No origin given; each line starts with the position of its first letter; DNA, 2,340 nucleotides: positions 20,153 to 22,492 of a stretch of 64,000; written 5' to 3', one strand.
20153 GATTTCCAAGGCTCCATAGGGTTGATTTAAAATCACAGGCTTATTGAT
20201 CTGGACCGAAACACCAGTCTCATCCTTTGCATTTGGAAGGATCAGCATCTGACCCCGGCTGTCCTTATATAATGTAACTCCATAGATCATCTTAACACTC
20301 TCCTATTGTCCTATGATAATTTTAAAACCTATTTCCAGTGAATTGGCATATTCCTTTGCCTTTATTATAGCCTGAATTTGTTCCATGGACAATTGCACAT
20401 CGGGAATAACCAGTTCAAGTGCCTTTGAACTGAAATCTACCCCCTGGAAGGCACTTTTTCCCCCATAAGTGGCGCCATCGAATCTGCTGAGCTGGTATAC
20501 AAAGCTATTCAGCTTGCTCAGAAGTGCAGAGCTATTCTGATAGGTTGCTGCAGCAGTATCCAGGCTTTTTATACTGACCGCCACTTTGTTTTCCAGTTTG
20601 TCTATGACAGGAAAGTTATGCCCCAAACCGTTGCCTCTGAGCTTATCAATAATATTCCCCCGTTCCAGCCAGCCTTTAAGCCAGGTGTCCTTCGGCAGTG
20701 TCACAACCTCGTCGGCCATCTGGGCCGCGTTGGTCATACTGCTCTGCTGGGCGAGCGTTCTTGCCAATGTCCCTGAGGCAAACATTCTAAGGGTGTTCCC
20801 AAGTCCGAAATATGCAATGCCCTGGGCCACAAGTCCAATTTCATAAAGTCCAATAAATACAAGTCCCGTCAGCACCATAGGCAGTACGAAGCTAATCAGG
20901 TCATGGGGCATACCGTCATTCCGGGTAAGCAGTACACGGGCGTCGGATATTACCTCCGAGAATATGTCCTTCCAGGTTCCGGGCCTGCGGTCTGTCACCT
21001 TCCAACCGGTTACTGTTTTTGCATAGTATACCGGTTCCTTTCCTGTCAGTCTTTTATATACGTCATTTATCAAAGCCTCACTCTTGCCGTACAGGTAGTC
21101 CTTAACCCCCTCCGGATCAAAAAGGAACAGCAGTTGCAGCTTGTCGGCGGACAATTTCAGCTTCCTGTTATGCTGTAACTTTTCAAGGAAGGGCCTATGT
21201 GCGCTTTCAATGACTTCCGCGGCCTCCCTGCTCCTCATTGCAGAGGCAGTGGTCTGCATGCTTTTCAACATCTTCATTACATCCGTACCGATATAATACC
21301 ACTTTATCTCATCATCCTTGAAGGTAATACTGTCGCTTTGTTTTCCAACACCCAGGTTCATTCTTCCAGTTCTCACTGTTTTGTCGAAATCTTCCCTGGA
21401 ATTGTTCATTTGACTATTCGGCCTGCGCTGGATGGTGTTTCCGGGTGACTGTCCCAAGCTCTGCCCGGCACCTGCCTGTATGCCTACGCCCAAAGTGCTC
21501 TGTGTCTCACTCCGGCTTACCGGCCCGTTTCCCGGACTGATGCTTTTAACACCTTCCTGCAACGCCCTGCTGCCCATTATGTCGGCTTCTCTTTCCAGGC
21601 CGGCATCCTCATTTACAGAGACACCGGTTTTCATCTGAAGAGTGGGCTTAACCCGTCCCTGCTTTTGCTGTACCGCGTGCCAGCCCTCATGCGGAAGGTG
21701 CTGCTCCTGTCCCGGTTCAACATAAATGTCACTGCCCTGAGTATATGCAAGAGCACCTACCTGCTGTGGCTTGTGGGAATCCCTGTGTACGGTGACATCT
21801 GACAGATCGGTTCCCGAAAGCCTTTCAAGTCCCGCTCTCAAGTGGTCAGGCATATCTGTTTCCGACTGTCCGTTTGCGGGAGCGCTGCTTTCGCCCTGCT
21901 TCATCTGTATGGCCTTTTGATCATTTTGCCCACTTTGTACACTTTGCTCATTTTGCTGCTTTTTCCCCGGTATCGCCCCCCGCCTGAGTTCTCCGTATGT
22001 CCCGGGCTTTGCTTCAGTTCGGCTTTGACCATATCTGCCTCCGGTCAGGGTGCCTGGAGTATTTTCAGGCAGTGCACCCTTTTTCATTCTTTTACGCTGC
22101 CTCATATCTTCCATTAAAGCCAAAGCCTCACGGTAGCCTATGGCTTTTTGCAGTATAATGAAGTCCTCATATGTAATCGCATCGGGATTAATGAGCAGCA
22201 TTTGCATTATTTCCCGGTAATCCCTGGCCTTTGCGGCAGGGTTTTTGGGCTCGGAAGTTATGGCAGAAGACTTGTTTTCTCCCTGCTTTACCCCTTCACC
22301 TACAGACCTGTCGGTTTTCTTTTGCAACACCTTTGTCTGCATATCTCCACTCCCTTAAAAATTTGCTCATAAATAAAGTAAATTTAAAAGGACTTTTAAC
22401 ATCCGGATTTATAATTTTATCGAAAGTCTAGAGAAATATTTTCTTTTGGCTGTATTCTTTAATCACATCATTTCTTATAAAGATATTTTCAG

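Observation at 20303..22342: DUF4157 (HExxH zincin-like) polymorphic-toxin-type protein with unassigned C-terminal domain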

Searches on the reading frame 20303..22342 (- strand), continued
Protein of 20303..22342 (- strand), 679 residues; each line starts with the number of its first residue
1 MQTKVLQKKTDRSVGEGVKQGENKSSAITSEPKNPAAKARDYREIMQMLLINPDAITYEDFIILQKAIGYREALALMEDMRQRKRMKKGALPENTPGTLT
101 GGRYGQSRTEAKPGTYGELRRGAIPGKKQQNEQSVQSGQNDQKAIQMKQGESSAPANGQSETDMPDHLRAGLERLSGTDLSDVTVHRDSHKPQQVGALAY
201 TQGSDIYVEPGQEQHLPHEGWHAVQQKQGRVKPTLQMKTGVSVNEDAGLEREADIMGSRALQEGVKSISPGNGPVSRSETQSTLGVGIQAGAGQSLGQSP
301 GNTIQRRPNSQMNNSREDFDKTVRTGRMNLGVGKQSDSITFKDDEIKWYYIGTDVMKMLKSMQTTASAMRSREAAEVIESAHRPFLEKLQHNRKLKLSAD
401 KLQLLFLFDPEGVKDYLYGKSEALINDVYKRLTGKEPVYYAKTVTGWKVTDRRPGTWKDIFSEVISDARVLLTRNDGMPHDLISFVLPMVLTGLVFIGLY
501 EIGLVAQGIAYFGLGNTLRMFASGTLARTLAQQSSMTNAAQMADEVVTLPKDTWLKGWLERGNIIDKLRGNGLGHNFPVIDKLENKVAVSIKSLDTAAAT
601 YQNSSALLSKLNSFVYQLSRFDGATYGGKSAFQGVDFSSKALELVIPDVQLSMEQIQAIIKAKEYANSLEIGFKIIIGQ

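Call 15: find_encoding_contigs(protein=P0005, flank=5000, max_places=3)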
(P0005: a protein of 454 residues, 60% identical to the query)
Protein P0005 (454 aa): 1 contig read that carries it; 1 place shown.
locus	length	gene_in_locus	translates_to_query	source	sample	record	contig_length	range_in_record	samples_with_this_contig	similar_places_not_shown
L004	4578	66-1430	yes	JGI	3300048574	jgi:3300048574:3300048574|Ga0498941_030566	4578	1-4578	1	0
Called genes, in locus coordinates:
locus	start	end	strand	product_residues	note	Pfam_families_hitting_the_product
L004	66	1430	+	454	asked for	PF21111:CDI_toxin_EC869_like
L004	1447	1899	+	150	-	-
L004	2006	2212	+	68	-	-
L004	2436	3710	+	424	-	-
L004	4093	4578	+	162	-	?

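Call 59: find_encoding_contigs(protein=P0056, flank=10000, max_places=2)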
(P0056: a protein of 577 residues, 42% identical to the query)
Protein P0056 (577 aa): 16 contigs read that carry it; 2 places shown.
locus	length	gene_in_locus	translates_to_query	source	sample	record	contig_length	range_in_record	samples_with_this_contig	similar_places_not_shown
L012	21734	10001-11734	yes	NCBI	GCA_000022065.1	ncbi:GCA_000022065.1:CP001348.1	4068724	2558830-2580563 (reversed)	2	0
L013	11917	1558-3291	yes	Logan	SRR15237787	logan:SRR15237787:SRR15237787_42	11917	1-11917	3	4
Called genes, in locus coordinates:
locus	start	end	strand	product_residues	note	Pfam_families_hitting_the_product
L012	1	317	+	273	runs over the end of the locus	PF00702:Hydrolase, PF08282:Hydrolase_3, PF12710:HAD (faint), PF05116:S6PP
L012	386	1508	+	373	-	PF03462:PCRF, PF00472:RF-1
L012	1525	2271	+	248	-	PF00731:AIRC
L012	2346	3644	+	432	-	PF01969:Ni_insertion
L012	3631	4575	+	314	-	PF04055:Radical_SAM, PF16199:Radical_SAM_C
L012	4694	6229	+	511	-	PF00117:GATase, PF07722:Peptidase_C26, PF02540:NAD_synthase (weak), PF03054:tRNA_Me_trans (weak), PF00958:GMP_synt_C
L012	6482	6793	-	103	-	-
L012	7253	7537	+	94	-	PF01527:HTH_Tnp_1, PF13542:HTH_Tnp_ISL3 (weak), PF13384:HTH_23 (weak), PF13518:HTH_28 (weak)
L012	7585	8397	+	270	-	PF13276:HTH_21, PF00665:rve, PF13683:rve_3, PF13333:rve_2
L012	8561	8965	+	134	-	PF13411:MerR_1, PF00376:MerR, PF09278:MerR-DNA-bind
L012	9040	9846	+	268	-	PF13484:Fer4_16 (faint)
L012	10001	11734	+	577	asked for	PF13699:eCIS_core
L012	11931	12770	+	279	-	-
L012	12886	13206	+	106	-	PF03551:PadR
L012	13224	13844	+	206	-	PF11193:DUF2812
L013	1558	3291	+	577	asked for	PF13699:eCIS_core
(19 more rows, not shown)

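Call 101: search_protein_families(library=pfam, proteins=[P0030, P0034, P0042, P0010, P0011, P0072, P0067, P0044, P0054, P0061], max_evalue=0.1)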
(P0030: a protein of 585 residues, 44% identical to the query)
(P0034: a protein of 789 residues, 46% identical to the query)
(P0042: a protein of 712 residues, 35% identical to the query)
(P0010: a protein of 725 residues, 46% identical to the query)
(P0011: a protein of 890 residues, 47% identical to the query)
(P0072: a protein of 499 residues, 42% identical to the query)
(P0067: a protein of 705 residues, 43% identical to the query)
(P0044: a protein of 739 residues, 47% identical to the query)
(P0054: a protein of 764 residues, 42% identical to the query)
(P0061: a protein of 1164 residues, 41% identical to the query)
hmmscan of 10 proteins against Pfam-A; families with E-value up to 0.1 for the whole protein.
P0030 (585 aa): 3 families
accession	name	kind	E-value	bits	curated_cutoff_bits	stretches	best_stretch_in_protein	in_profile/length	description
PF15649.12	Tox-REase-7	-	3.6e-22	78.9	25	1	488-569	1-84/84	Restriction endonuclease fold toxin 7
PF13699.11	eCIS_core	-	7.2e-09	36.1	22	1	148-213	2-78/79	eCIS core domain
PF23975.1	DUF7301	-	0.027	15.1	27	1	252-303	2-46/65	Family of unknown function (DUF7301)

P0034 (789 aa): 4 families
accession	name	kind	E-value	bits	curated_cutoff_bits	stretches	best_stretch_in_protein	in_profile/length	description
PF15652.11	Tox-SHH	-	2.2e-22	80.1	22.7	1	686-784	5-94/96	HNH/Endo VII superfamily toxin with a SHH signature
PF13699.11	eCIS_core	-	1.3e-09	38.5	22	1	145-210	2-78/79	eCIS core domain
PF01471.23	PG_binding_1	-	0.0017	19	23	0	364-381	40-57/57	Putative peptidoglycan binding domain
PF22913.1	NBAS_11th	-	0.084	13.3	27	0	486-548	18-83/125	NBAS subunit of NRZ tethering complex, C-terminal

P0042 (712 aa): 4 families
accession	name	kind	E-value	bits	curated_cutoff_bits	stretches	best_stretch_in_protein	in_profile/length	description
PF13699.11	eCIS_core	-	7.4e-10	39.3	22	1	108-173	2-78/79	eCIS core domain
PF14411.12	LHH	-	6.5e-08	33.1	23.3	1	627-710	1-75/76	A nuclease of the HNH/ENDO VII superfamily with conserved LHH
PF01471.23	PG_binding_1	-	0.00078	20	23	0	268-306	5-39/57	Putative peptidoglycan binding domain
PF13914.11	Phostensin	-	0.081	14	25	0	327-386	15-77/142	Phostensin PP1-binding and SH3-binding region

P0010 (725 aa): 3 families
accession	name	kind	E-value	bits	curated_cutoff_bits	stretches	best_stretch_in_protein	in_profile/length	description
PF13699.11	eCIS_core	-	2e-09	37.9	22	1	141-206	2-78/79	eCIS core domain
PF01471.23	PG_binding_1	-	0.00028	21.4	23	0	298-337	5-40/57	Putative peptidoglycan binding domain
PF04380.18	BMFP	-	0.01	16.7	37.2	1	25-56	20-51/77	Membrane fusogenic activity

P0011 (890 aa): 3 families
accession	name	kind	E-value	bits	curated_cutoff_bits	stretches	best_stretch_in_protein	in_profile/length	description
PF13699.11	eCIS_core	-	2e-09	37.9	22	1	148-213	2-78/79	eCIS core domain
PF01471.23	PG_binding_1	-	0.0042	17.7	23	0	305-343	5-39/57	Putative peptidoglycan binding domain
PF06103.16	DUF948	-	0.03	14.9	37.2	1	472-557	3-87/89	Bacterial protein of unknown function (DUF948)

P0072 (499 aa): 4 families
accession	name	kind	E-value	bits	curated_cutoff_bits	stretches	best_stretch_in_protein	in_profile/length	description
PF15649.12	Tox-REase-7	-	1.8e-20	73.4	25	1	402-483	1-84/84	Restriction endonuclease fold toxin 7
PF13699.11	eCIS_core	-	5.7e-09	36.5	22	1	64-126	5-78/79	eCIS core domain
PF06840.17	PDC10_C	-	0.04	14.4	27.3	0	321-375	34-80/90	Programmed cell death protein 10, C-terminal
PF19246.4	DUF5894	-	0.061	13.3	25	0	451-469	22-40/57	Family of unknown function (DUF5894)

P0067 (705 aa): 4 families
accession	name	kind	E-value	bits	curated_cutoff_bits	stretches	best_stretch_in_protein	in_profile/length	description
PF01471.23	PG_binding_1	-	7.6e-17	61.7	23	1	330-394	2-57/57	Putative peptidoglycan binding domain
PF14449.11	PT-TG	-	1.1e-12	48.2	23.5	1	496-549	3-56/68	Pre-toxin TG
PF13699.11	eCIS_core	-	3.3e-10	40.4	22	1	143-208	2-78/79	eCIS core domain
PF09374.15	PG_binding_3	-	0.073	13.7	24.6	0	376-398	8-33/76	Predicted Peptidoglycan domain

P0044 (739 aa): 4 families
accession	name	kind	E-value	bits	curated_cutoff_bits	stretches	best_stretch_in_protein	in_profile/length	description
PF14436.11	EndoU_bacteria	-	7.4e-15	55.9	25.3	1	606-727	3-128/129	Bacterial EndoU nuclease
PF13699.11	eCIS_core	-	7.4e-10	39.3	22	1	147-212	2-78/79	eCIS core domain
PF01325.25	Fe_dep_repress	-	0.046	14.4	26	0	376-398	36-58/60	Iron dependent repressor, N-terminal DNA binding domain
PF10281.14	Ish1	-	0.087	13.6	26.6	0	384-405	11-32/37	Putative nuclear envelope organisation protein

P0054 (764 aa): 4 families
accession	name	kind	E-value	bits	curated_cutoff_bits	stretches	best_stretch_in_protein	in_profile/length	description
PF15647.12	Tox-REase-3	-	8.2e-20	71.4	25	1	654-747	2-91/102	Restriction endonuclease fold toxin 3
PF01471.23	PG_binding_1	-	5.3e-11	43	23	1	276-317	2-39/57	Putative peptidoglycan binding domain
PF13699.11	eCIS_core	-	3.9e-10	40.2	22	1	118-183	2-78/79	eCIS core domain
PF24082.1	SPEF2_C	-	0.038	14.2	27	1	543-617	102-177/197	SPEF2 C-terminal domain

P0061 (1164 aa): 3 families
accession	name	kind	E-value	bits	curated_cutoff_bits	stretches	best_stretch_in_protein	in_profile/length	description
PF14040.12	DNase_NucA_NucB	-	1e-14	55.3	23.8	1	1091-1161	25-99/100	Deoxyribonuclease NucA/NucB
PF13699.11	eCIS_core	-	8.2e-08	32.8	22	1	153-218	2-78/79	eCIS core domain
PF10988.14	DUF2807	-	0.0011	19.2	24.2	1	390-518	42-178/181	Putative auto-transporter adhesin, head GIN domain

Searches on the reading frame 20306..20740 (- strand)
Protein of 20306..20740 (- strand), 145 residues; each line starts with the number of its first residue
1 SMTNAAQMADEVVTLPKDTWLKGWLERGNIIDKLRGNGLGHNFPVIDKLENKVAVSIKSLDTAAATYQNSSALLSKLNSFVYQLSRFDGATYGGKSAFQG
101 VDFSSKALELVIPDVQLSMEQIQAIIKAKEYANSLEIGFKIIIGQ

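Call 33: search_solved_structures(query=A3, max_evalue=1, show_alignments=4)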
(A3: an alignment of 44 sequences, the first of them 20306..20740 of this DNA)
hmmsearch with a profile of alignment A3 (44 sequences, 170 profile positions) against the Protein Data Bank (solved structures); distinct sequences matched with E-value up to 1: 3.
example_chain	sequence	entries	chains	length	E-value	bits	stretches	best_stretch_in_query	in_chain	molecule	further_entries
4g6u_A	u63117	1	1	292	1.2e-22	83.7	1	28-170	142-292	EC869 CdiA-CT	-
4zqu_A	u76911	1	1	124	2.4e-22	82.7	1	62-170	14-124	CdiA-CT toxin, Conserved domain protein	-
8crx_T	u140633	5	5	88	0.53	13.3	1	83-154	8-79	30S ribosomal protein S20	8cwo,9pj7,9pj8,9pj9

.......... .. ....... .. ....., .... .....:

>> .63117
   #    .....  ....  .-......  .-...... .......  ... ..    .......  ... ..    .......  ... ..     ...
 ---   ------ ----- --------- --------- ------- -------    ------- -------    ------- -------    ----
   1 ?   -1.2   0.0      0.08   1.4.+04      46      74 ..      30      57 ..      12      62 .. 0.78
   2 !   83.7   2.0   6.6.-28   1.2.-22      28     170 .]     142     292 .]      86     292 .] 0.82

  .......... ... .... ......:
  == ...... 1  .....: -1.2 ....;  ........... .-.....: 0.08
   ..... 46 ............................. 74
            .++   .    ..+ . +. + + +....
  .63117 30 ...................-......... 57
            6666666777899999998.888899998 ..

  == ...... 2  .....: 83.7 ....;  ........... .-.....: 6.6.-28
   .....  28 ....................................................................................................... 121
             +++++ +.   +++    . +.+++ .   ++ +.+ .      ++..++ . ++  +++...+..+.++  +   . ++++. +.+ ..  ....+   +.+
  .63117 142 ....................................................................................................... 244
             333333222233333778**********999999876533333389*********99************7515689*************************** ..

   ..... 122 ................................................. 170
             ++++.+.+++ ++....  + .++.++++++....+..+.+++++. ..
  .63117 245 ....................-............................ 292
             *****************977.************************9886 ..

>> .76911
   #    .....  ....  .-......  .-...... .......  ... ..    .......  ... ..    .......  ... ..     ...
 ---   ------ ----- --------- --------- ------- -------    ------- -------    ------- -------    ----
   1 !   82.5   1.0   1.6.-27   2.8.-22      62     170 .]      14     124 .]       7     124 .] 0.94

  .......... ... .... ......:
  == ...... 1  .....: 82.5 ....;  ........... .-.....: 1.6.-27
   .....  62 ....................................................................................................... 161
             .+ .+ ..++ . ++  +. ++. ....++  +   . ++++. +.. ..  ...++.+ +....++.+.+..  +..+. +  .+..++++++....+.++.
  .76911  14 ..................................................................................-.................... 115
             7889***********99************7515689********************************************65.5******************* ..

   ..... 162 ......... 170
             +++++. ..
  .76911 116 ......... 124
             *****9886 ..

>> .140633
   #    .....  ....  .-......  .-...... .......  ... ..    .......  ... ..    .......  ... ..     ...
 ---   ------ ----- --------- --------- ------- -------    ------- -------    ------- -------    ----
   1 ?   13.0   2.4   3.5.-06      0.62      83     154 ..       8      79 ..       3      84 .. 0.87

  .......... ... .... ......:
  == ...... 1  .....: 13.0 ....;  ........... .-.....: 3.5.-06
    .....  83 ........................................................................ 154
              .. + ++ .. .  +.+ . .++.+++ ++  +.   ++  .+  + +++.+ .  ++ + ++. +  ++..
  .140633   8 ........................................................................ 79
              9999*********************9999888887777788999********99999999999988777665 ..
